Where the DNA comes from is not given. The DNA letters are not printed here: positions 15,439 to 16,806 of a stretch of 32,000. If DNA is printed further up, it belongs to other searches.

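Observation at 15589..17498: Orphan AT-rich three-gene overlapping cassette encoding only envelope proteins of unknown function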

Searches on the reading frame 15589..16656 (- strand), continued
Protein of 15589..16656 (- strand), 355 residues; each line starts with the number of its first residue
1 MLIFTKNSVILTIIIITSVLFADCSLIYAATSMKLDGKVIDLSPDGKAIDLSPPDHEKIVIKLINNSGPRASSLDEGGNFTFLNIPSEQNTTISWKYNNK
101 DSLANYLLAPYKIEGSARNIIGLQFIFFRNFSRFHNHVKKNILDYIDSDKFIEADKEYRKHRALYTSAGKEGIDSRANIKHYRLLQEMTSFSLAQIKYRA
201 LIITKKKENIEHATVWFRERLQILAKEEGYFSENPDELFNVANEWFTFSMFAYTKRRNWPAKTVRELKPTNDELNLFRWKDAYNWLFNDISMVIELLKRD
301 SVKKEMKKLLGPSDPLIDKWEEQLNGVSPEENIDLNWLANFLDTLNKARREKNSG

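Call 50: search_protein_families(library=pfam, alignment_id=A2, max_evalue=0.1)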
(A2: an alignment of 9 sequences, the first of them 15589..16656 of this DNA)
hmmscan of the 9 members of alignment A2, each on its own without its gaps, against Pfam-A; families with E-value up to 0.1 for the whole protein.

A. member 1, window:15589-16656:- (355 aa): 0 families

B. families by the number of members that match (of 9 scanned): 6 families
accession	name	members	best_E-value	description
PF18502.6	Mrpl_C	1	0.0092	54S ribosomal protein L8 C-terminal domain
PF14189.11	DUF4312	1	0.024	Domain of unknown function (DUF4312)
PF04458.17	DUF505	1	0.028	Protein of unknown function (DUF505)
PF18216.6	N_formyltrans_C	1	0.035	N-formyltransferase dimerization C-terminal domain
PF15122.11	TMEM206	1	0.052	TMEM206 protein family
PF07284.16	BCHF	1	0.062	2-vinyl bacteriochlorophyllide hydratase (BCHF)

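Call 52: search_protein_families(library=phrogs, proteins=[window:15589-16656:-, P0008, P0011, P0016, P0017], max_evalue=0.1)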
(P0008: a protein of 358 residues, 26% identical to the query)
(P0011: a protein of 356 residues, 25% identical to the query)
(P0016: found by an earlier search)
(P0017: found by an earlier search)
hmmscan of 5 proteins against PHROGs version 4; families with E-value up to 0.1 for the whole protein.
window:15589-16656:- (355 aa): 0 families

P0008 (358 aa): 0 families

P0011 (356 aa): 1 family
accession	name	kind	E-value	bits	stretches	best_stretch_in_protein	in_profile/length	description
phrog_25209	-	unknown function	0.093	14.1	0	24-59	24-60/97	-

P0016 (224 aa): 1 family
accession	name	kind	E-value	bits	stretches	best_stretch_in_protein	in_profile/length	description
phrog_18381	-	unknown function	0.014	17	1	69-117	12-58/90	-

P0017 (212 aa): 1 family
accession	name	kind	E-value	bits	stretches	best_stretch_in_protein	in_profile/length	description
phrog_23754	-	unknown function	0.049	14.4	1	88-142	123-177/235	-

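Call 53: search_solved_structures(query=A2, max_evalue=10)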
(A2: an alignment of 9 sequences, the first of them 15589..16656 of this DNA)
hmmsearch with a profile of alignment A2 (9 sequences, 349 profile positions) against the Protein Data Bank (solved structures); distinct sequences matched with E-value up to 10: 9.
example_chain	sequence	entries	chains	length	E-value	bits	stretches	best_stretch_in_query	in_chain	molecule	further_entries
1vlr_A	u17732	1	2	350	0.34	13.1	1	237-283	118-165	mRNA decapping enzyme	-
3zc1_A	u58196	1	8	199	0.48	12.6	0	121-160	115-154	AFTRAX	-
3zc0_A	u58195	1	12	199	0.9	11.7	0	127-160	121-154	AFTRAX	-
4zer_1t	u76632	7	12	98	1.3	11.2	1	126-181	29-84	30S ribosomal protein S20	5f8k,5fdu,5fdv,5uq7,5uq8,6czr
6fkr_1t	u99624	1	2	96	1.4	11.1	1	126-181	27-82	30S ribosomal protein S20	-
5iwa_T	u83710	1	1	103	1.4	11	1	126-181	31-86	30S ribosomal protein S20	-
4jv5_T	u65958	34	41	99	1.5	11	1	126-181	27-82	30S ribosomal protein 20 | 30S ribosomal protein S20 | RIBOSOMAL PROTEIN S20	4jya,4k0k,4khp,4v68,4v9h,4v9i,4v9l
4gkj_T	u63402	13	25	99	1.8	10.7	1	126-181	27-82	30S ribosomal protein S20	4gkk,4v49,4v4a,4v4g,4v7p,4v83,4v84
8oyy_A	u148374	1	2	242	2.6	10.1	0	142-186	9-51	De novo designed soluble GPCR-like protein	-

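Call 64: find_related_loci(query=A5, collection=metagenome_contigs, flank=10000)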
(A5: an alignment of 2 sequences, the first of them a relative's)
Query A5 (356 aa) in metagenome_contigs; peptide patterns used: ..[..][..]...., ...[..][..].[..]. (x = any residue, [..] = any of these).
600 stretches matched a pattern, but none encodes a relative of the query by tblastn (E <= 1e-3).

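Call 66: find_related_loci(query=A6, collection=metagenome_contigs, flank=10000)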
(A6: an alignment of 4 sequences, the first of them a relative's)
Query A6 (224 aa) in metagenome_contigs; peptide patterns used: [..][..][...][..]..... (x = any residue, [..] = any of these).
47 stretches matched a pattern; 2 encode a relative of the query (tblastn E <= 1e-3); 2 distinct loci.
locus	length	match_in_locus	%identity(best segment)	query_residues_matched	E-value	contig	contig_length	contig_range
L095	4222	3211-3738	25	32-223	5e-9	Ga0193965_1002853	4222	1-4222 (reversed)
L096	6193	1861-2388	25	32-223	6e-9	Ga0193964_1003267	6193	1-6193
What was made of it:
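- Tried and rejected: Metagenome scans gave nothing (call 64) or only the L008-type locus again (call 66).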

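Call 67: search_protein_families(library=pfam, proteins=[L006:2635-3234:+, L006:3597-4034:-, L010:1575-2258:+, L011:1159-1446:+, L011:1485-2462:+, L008:3529-6297:-, L092:8324-8770:+, L005:2-358:+, L006:1-474:+, L003:1256-1705:-], max_evalue=0.01)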
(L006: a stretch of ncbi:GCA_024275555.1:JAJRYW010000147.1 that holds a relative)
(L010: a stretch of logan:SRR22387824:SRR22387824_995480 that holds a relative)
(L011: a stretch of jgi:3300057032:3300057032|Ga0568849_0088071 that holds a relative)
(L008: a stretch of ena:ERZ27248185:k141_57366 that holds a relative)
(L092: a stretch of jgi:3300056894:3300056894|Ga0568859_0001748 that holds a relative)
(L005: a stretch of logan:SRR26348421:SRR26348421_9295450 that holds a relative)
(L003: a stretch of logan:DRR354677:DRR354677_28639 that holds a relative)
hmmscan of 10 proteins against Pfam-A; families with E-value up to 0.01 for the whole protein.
L006:2635-3234:+ (199 aa): 1 family
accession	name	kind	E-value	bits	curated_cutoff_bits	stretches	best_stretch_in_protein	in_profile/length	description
PF00531.28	Death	-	0.0035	17.9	22.6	1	150-187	20-57/86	Death domain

L006:3597-4034:- (145 aa): 0 families

L010:1575-2258:+ (227 aa): 0 families

L011:1159-1446:+ (95 aa): 0 families

L011:1485-2462:+ (325 aa): 0 families

L008:3529-6297:- (922 aa): 5 families
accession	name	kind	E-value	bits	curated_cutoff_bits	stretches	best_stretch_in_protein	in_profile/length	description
PF00488.27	MutS_V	-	1.2e-41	143.2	30.2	1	635-823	2-187/188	MutS domain V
PF05192.23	MutS_III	-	2.5e-27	96.9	34.1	1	254-565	1-194/194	MutS domain III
PF01624.25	MutS_I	-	5.6e-08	33.4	20.6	1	5-81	34-109/113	MutS domain I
PF05188.22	MutS_II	-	0.00052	20.9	25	1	93-222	3-117/133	MutS domain II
PF06147.18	DUF968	-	0.0019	18.7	27.8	1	837-899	88-144/171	Protein of unknown function (DUF968)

L092:8324-8770:+ (148 aa): 0 families

L005:2-358:+ (118 aa): 0 families

L006:1-474:+ (157 aa): 2 families
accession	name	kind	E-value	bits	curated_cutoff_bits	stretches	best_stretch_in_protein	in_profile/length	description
PF13860.13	FlgD_ig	-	1.5e-09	38.1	27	1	82-145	12-76/79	FlgD Ig-like domain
PF18962.6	Por_Secre_tail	-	7.2e-08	33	27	1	74-154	2-74/75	Secretion system C-terminal sorting domain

L003:1256-1705:- (149 aa): 0 families
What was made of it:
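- On Known anti-phage defence systems (PADLOC-DB 2.0): The other loci are too short, or their neighbours are unrelated (call 67).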

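Call 72: fold_search(model_id=the predicted structure, library=viral)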
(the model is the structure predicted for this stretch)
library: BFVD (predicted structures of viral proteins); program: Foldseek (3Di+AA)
matches with E <= 10: 377; with E <= 0.001: 0
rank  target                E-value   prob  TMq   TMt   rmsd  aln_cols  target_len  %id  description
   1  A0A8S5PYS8            9.2e-03  0.21  0.15  0.07  52.5       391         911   11  Tail fiber protein [Podoviridae sp. ctIlO27]
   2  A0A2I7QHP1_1          3.0e-02  0.99  0.18  0.08   3.7        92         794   16  Putative virion structural protein [Vibrio phage Aphrodite1]
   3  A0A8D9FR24            6.1e-02  0.10  0.14  0.13  19.6       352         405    9  Putative mannosyl-3-phosphoglycerate synthase [uncultured marine phage]
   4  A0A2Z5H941            9.3e-02  0.13  0.18  0.09  34.8       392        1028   12  Tail fiber protein [Pseudomonas phage phCDa]
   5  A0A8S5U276            1.0e-01  0.12  0.12  0.14  25.6       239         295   13  Minor capsid protein [Siphoviridae sp. ctqzz19]
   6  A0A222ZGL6            1.1e-01  0.97  0.18  0.35   4.3       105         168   11  Uncharacterized protein [Arthrobacter phage Abidatro]
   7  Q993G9                1.3e-01  0.12  0.13  0.15  21.0       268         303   12  ORF41 [callitrichine gammaherpesvirus 3]
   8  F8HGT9                2.3e-01  0.11  0.15  0.08  23.8       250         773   13  (no name in the UniProt tables at hand)
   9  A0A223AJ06            2.6e-01  0.84  0.13  0.10   4.6        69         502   12  Uncharacterized protein [Acidovorax phage ACP17]
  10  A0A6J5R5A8            2.6e-01  0.04  0.10  0.08  27.1       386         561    8  Bacteriophage/Gene transfer agent portal protein [uncultured Caudovirales phage]
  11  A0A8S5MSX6            2.7e-01  0.28  0.11  0.14  13.2       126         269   12  Uncharacterized protein [Siphoviridae sp. ct8Ri8]
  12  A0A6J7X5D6            3.2e-01  0.03  0.12  0.10  22.7       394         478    9  Uncharacterized protein [uncultured Caudovirales phage]
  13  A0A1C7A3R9            4.0e-01  0.14  0.11  0.14   8.2        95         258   14  VP6 [Haloarcula californiae icosahedral virus 1]
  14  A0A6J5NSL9            4.0e-01  0.04  0.12  0.11  20.1       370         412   10  Glycosyltransferase 2-like [uncultured Caudovirales phage]
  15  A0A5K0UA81            4.4e-01  0.09  0.10  0.18  13.6       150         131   16  Uncharacterized protein [Yasminevirus sp. GU-2018]
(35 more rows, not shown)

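Call 73: search_protein_families(library=pfam, proteins=[P0006, P0013, L007:3245-3487:+], max_evalue=0.01)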
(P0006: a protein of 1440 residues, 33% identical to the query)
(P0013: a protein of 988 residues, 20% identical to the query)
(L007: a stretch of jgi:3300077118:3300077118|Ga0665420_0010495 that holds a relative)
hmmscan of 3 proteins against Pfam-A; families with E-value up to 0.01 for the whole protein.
P0006 (1440 aa): 39 families (the best 25 are shown)
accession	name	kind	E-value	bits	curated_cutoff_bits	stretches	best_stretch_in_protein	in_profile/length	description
PF13620.12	CarboxypepD_reg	-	2.6e-66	220.4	32.3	8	1131-1169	17-54/82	Carboxypeptidase regulatory-like domain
PF17210.9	SdrD_B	-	1.5e-50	170.6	29.7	8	1224-1289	27-90/112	SdrD B-like domain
PF11974.14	bMG3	-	1.5e-28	99.2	34.9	1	434-471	24-61/103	Bacterial alpha-2-macroglobulin MG3 domain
PF17802.7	SpaA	-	7.3e-27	93.8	23.1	0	1041-1075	22-57/91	Prealbumin-like fold domain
PF17936.7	Big_6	-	2.1e-20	73.1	27.6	0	440-467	24-51/83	Bacterial Ig domain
PF00691.25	OmpA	-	2.9e-20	72.9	27.2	1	1328-1418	1-93/98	OmpA family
PF09430.16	EMC7_beta-sandw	-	2.5e-17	63.6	26.6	0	654-702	11-56/122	ER membrane protein complex subunit 7, beta-sandwich domain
PF23193.1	NOMO_3rd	-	2.7e-17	63.4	27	0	438-470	44-76/120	NOMO third transthyretin-like domain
PF13715.12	CarbopepD_reg_2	-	4.7e-15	55.8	32.2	0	951-975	26-49/88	CarboxypepD_reg-like domain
PF14559.12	TPR_19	-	4.3e-11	43.4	25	2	76-128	8-60/68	Tetratricopeptide repeat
PF20598.4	DUF6795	-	6.4e-11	42.9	27.4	0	454-471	31-48/103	Domain of unknown function (DUF6795)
PF07210.18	DUF1416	-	4.1e-10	39.9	23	1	419-466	15-61/97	Protein of unknown function (DUF1416)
PF01105.29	EMP24_GP25L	-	2.6e-09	37.8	25.9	0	1106-1177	15-87/182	emp24/gp25L/p24 family/GOLD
PF07198.17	DUF1410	-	4.3e-09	37.1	25.5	0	1035-1075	6-49/61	Protein of unknown function (DUF1410)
PF02743.24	dCache_1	-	1.2e-08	35.2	45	0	840-860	163-183/240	Cache domain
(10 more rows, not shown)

P0013 (988 aa): 7 families
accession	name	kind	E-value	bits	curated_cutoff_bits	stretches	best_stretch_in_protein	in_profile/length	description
PF18807.6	TTc_toxin_rep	-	8.8e-05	22.8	29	0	162-190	3-32/45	Tripartite Tc toxins repeat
PF16901.10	DAO_C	-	0.00023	21.5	31.4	0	92-139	19-62/126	C-terminal domain of alpha-glycerophosphate oxidase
PF19158.5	DUF5840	-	0.00032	21.4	25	0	28-41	12-24/49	Family of unknown function (DUF5840)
PF13500.12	AAA_26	-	0.00082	19.7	27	0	174-264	78-165/198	AAA domain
PF06248.19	Zw10_N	-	0.0028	18.6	26.3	0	78-122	6-49/93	Centromere/kinetochore Zw10 N-terminal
PF18090.7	SoPB_HTH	-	0.0061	17.1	27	0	259-284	32-57/75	Centromere-binding protein HTH domain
PF25510.1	Ubiquitin_DCDC1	-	0.0072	17.3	30.4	0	73-121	29-77/95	Doublecortin domain-containing protein 1-like, ubiquitin domain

L007:3245-3487:+ (80 aa): 0 families

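Call 81: search_protein_families(library=padloc, proteins=[L006:2635-3234:+, L010:1575-2258:+, L011:1485-2462:+, L011:1159-1446:+, L092:8324-8770:+, L008:612-1658:+], max_evalue=0.01)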
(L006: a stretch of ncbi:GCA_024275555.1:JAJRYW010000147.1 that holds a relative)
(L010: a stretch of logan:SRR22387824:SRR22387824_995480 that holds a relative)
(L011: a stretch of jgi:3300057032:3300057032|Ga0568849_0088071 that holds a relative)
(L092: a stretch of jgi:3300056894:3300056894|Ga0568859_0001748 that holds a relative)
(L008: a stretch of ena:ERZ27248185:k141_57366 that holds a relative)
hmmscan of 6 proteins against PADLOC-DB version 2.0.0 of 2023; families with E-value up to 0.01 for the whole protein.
L006:2635-3234:+ (199 aa): 0 families

L010:1575-2258:+ (227 aa): 1 family
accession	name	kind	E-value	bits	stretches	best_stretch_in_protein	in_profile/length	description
PDLC04576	PDC-M32A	-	0.0083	12.9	0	34-147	75-182/375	-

L011:1485-2462:+ (325 aa): 0 families

L011:1159-1446:+ (95 aa): 0 families

L092:8324-8770:+ (148 aa): 0 families

L008:612-1658:+ (348 aa): 0 families
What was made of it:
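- The neighbours in the other loci are not defence genes (calls 67, 81).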

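Call 84: search_dna_similar(query=window:15589-16656:-, collection=plasmids, mode=protein, max_evalue=0.01, max_rows=10)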
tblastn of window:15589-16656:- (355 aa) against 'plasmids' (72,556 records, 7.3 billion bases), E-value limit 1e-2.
No match.

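Call 85: search_dna_similar(query=window:15589-16656:-, collection=phages, mode=protein, max_evalue=0.01, max_rows=10)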
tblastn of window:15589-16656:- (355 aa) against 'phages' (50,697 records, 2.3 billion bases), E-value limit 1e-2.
No match.
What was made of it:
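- Tried and rejected: tblastn of C against phage and plasmid collections found no match (calls 84, 85).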

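Call 86: find_related_loci(query=A6, collection=viral_contigs, flank=10000)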
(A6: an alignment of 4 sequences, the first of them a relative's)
Query A6 (224 aa) in viral_contigs; peptide patterns used: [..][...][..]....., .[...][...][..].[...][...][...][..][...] (x = any residue, [..] = any of these).
90 stretches matched a pattern, but none encodes a relative of the query by tblastn (E <= 1e-3).

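Call 87: find_related_loci(query=A5, collection=viral_contigs, flank=10000)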
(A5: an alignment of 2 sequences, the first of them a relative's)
Query A5 (356 aa) in viral_contigs; peptide patterns used: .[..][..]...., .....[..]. (x = any residue, [..] = any of these).
600 stretches matched a pattern, but none encodes a relative of the query by tblastn (E <= 1e-3).
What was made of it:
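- On Phage lysis cassette (holin, endolysin, spanin): Calls 52, 85, 86 and 87.
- Closest known: Two-gene membrane-anchored phage-defence modules such as Kiwa. Different: No phage link was found (calls 52, 85-87).
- There is no hit in PHROGs, phage genomes or IMG/VR (calls 52, 85-87). There are no relatives in phage or IMG/VR collections (calls 85-87).
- Tried and rejected: IMG/VR scans with the B and C patterns found none (calls 86, 87).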

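Call 89: search_protein_families(library=ncbifam, alignment_id=A2, max_evalue=0.1)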
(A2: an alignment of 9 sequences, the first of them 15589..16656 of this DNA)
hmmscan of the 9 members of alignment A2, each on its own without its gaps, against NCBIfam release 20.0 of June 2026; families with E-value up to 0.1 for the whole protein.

A. member 1, window:15589-16656:- (355 aa): 0 families

B. families by the number of members that match (of 9 scanned): 8 families
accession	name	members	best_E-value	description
NF011159.0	PRK14562.1-4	1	0.0037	haloacid dehalogenase superfamily protein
TIGR03692.1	ATP_dep_HslV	1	0.01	HslVU peptidase proteolytic subunit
NF003964.0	PRK05456.1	1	0.011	ATP-dependent protease subunit HslV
NF011156.0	PRK14562.1-1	1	0.025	haloacid dehalogenase superfamily protein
NF011161.0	PRK14562.1-6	1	0.041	haloacid dehalogenase superfamily protein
TIGR01085.1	murE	1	0.045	UDP-N-acetylmuramyl-tripeptide synthetase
NF011296.0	PRK14709.1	1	0.071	hypothetical protein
NF008095.0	PRK10837.1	1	0.083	LysR family transcriptional regulator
